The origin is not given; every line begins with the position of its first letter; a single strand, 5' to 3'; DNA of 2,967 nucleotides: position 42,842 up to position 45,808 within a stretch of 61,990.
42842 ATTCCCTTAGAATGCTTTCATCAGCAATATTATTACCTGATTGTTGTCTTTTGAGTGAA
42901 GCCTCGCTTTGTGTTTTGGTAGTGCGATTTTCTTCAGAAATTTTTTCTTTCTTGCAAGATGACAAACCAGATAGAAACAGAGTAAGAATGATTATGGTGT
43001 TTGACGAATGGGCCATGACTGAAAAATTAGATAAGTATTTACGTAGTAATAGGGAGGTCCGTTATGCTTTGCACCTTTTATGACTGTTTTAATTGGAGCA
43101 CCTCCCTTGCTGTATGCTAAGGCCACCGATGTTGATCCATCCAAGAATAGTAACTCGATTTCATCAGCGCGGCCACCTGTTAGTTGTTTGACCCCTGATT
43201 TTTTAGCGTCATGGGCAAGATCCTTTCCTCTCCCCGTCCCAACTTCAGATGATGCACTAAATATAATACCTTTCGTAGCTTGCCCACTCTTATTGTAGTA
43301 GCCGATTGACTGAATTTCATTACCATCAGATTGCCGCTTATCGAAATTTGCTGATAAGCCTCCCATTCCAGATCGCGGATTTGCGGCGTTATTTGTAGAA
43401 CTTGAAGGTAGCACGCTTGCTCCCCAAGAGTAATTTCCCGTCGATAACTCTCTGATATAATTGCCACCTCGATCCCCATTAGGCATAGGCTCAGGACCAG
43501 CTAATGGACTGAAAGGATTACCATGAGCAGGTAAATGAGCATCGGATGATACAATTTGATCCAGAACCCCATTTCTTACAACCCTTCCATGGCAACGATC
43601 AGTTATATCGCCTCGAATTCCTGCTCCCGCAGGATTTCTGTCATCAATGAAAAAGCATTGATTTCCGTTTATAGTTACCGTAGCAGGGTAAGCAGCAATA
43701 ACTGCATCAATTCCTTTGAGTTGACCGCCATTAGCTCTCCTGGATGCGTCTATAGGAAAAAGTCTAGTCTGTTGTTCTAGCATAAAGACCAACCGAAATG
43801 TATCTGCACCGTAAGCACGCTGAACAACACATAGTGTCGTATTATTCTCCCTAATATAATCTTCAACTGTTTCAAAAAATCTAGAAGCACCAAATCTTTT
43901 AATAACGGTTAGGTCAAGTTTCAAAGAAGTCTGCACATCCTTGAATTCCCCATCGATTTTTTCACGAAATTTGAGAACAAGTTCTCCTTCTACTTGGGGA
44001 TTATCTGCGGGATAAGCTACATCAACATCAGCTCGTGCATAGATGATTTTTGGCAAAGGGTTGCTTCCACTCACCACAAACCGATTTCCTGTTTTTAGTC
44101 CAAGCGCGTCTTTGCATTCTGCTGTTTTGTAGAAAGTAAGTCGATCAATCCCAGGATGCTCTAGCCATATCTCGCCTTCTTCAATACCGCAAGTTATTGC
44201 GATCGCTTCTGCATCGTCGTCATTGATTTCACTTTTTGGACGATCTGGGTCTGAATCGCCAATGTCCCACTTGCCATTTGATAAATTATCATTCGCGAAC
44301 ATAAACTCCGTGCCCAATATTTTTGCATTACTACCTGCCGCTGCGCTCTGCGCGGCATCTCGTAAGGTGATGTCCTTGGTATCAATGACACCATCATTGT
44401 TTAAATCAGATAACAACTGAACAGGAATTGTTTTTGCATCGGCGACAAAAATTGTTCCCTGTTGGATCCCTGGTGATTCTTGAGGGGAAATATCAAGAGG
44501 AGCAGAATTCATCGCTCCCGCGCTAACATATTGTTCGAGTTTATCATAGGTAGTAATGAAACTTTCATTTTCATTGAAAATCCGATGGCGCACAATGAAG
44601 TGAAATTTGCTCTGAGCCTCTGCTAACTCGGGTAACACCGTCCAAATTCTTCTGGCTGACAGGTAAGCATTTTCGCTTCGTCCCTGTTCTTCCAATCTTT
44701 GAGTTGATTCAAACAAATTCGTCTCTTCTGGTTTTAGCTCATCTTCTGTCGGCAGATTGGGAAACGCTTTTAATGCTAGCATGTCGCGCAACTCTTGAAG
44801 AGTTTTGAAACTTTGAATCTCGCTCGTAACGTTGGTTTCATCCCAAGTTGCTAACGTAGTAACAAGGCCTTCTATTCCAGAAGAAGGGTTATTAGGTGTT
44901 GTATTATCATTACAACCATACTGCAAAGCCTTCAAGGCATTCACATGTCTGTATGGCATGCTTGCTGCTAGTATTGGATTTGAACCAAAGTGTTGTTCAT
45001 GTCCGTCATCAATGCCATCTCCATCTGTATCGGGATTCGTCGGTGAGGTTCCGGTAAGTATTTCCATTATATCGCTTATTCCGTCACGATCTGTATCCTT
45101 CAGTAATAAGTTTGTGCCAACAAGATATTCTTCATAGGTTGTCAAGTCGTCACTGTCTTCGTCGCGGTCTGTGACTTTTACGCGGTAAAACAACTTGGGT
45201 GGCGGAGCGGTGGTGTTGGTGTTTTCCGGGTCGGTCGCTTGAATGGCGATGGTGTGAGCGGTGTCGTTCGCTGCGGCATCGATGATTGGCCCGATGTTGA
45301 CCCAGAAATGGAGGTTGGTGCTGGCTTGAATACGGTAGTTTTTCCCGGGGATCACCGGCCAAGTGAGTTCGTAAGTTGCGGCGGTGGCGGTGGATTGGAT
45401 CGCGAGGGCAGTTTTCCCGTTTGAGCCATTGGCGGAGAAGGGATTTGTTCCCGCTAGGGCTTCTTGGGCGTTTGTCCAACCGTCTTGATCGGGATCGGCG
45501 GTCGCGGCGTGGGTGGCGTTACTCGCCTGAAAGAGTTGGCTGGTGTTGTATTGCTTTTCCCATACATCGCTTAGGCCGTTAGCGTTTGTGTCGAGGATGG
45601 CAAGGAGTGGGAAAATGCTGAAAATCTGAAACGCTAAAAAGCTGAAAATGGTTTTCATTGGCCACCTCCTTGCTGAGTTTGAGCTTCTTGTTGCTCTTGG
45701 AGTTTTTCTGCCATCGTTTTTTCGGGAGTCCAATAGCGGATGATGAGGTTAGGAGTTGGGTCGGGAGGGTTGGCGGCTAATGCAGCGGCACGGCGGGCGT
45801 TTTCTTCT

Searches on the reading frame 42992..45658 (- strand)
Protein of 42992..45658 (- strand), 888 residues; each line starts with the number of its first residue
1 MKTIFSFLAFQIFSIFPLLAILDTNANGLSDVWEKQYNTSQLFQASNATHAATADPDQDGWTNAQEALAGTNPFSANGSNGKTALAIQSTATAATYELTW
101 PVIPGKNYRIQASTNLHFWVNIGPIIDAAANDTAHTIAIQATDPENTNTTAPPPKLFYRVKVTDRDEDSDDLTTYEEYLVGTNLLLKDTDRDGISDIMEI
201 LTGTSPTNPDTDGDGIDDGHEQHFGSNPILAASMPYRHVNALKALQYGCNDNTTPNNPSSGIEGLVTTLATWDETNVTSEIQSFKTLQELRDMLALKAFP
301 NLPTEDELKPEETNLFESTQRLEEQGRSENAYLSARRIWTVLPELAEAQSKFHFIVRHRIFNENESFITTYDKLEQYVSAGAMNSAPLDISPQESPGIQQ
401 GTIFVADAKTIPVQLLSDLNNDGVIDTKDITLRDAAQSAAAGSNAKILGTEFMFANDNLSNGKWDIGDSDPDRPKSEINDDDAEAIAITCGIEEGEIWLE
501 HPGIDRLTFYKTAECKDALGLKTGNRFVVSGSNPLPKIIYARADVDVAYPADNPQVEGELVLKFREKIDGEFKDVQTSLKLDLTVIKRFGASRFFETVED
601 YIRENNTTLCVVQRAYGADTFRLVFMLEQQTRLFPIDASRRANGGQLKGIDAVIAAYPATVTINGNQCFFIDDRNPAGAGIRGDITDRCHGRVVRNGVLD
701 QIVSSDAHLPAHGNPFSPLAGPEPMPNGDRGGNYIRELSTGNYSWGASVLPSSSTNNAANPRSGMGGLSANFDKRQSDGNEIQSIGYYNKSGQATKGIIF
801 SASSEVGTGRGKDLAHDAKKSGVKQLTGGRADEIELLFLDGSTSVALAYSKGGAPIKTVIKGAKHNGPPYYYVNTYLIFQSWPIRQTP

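Call 3: search_protein_families(library=pfam, proteins=[window:42992-45658:-], max_evalue=1)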
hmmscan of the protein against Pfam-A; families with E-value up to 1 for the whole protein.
window:42992-45658:- (888 aa): 1 family
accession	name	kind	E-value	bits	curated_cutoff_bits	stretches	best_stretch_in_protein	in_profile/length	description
PF18884.5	TSP3_bac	-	6.5e-10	39.1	25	2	210-229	1-20/22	Bacterial TSP3 repeat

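Call 4: search_protein_families(library=ncbifam, proteins=[window:42992-45658:-], max_evalue=1)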
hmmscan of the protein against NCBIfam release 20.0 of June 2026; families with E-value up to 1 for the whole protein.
window:42992-45658:- (888 aa): 4 families
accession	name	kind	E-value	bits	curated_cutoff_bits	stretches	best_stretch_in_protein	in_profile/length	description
NF047639.1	throspo3_MtsD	equivalog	1.1e-06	27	800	1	161-230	455-529/651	cell-cell cohesion protein MtsD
NF033765.2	gliding_CglD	equivalog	1.6e-06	26.2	400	1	187-223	265-301/1124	adventurous gliding motility lipoprotein CglD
NF042425.1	Amuc_1099_fam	equivalog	0.082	12.5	50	1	51-76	125-150/321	Amuc_1099 family pilus-like system protein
NF041762.1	diheme_GEGP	equivalog_domain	0.54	9.4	300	0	51-87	92-128/359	GEGP motif-containing diheme protein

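Call 24: search_solved_structures(query=window:42992-45658:-, max_evalue=1)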
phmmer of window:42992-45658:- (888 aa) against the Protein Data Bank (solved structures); distinct sequences matched with E-value up to 1: 0.
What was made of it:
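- Tried and rejected: Payload 2 remains unidentified (calls 3, 4, 24).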

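Call 102: search_protein_families(library=padloc, proteins=[window:42992-45658:-], max_evalue=0.01)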
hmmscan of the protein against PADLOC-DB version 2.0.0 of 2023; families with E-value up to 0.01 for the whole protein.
window:42992-45658:- (888 aa): 0 families

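Call 103: search_protein_families(library=phrogs, proteins=[window:42992-45658:-], max_evalue=0.01)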
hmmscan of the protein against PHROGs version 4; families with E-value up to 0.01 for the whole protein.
window:42992-45658:- (888 aa): 0 families
